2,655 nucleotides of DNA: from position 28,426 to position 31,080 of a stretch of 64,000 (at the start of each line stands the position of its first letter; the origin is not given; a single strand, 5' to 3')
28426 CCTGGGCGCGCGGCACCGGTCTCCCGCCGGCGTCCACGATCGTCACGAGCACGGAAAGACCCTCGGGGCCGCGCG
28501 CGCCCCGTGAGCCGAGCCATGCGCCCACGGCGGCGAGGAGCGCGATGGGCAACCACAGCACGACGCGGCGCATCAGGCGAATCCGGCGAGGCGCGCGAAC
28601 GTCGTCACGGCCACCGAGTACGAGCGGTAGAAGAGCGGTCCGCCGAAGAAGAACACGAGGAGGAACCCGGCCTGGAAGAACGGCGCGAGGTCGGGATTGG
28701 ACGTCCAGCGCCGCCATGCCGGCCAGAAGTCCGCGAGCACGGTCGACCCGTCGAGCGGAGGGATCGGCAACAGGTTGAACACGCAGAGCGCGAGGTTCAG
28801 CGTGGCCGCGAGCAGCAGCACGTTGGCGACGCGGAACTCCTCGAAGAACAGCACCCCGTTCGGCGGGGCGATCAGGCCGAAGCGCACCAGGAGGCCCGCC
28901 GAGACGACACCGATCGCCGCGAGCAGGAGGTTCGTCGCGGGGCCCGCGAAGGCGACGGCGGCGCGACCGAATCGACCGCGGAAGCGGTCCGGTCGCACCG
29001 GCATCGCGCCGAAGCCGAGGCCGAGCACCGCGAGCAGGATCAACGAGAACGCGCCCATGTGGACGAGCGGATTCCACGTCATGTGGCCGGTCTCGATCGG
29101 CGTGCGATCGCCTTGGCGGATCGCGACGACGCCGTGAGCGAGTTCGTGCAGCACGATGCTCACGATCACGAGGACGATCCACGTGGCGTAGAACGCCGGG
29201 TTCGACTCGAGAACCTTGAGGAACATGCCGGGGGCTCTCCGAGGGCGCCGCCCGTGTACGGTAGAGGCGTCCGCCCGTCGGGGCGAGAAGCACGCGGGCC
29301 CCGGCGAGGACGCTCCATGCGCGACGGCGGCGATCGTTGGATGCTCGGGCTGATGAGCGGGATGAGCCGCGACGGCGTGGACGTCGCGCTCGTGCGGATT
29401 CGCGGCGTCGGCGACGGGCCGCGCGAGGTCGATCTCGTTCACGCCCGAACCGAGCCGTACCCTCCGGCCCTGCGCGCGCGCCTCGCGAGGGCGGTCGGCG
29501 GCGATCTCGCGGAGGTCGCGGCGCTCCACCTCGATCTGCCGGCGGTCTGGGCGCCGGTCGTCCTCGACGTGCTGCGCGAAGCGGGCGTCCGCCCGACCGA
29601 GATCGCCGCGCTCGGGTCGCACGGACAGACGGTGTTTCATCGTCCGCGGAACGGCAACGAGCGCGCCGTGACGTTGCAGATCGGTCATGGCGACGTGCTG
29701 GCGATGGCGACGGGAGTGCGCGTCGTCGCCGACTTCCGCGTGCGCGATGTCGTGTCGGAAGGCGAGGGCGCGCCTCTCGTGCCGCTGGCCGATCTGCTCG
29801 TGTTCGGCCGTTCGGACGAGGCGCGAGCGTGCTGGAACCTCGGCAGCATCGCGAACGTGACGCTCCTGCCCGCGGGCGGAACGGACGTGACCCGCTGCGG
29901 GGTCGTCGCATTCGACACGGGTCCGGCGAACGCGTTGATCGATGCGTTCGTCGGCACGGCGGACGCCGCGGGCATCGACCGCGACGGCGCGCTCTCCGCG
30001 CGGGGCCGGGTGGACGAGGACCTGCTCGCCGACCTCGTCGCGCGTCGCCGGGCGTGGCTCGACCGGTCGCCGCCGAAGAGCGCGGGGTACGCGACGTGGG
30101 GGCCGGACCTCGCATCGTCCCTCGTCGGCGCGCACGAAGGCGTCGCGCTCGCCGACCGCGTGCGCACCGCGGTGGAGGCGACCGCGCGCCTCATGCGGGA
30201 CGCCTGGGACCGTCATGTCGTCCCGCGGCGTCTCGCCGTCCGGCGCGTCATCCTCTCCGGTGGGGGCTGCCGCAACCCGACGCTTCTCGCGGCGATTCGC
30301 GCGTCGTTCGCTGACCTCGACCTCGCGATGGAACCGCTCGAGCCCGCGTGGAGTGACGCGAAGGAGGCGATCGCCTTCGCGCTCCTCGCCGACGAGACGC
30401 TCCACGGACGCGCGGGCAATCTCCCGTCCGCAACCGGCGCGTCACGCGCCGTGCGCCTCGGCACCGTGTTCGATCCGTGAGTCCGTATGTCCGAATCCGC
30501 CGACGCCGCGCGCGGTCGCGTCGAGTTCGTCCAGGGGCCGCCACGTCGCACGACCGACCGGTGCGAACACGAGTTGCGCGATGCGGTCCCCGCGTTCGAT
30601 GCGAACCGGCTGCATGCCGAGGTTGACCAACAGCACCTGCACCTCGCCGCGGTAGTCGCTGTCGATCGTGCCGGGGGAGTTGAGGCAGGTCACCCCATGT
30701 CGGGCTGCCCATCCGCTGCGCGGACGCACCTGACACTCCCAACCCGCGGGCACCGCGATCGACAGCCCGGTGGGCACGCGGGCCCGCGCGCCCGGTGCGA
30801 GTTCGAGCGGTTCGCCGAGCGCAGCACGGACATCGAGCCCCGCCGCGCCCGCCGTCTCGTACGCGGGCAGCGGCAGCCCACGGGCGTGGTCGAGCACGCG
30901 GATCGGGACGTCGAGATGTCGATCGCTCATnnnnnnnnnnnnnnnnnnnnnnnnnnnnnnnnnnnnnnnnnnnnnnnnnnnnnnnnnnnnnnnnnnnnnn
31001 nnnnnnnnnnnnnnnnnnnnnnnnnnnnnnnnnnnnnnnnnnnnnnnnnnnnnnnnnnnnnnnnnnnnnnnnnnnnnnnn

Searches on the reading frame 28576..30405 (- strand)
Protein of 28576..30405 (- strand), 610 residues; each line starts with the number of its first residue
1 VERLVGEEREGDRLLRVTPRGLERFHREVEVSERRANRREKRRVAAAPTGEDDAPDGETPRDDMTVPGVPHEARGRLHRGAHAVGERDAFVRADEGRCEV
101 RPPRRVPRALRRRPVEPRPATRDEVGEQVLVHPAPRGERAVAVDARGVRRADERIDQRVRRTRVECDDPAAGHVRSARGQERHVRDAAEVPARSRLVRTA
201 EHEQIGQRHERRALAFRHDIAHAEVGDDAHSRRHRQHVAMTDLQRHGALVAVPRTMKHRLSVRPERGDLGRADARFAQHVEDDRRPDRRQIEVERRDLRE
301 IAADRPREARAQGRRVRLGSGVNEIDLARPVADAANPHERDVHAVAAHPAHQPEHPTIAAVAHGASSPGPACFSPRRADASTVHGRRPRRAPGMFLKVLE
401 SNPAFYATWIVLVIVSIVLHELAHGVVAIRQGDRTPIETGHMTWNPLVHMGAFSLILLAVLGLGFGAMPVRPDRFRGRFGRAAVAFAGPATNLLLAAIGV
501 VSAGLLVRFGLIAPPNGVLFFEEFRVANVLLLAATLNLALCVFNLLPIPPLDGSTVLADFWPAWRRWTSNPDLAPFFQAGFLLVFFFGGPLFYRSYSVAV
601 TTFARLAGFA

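Call 8: search_protein_families(library=pfam, proteins=[window:28576-30405:-], max_evalue=0.01)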
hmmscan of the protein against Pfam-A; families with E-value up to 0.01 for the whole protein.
window:28576-30405:- (610 aa): 1 family
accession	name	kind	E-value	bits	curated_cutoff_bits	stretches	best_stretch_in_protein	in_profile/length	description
PF02163.28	Peptidase_M50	-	1.1e-15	58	27.2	2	526-584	159-218/221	Peptidase family M50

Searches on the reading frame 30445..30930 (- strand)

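Call 8: search_protein_families(library=pfam, proteins=[window:30445-30930:-], max_evalue=0.01)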
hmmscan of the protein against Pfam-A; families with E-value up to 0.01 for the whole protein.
window:30445-30930:- (162 aa): 2 families
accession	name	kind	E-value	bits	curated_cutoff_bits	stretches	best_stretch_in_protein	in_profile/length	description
PF00692.24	dUTPase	-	5.1e-31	107.6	22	1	20-149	4-128/129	dUTPase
PF22769.1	DCD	-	1.6e-09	38.5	27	1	39-123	68-151/153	dCTP deaminase-like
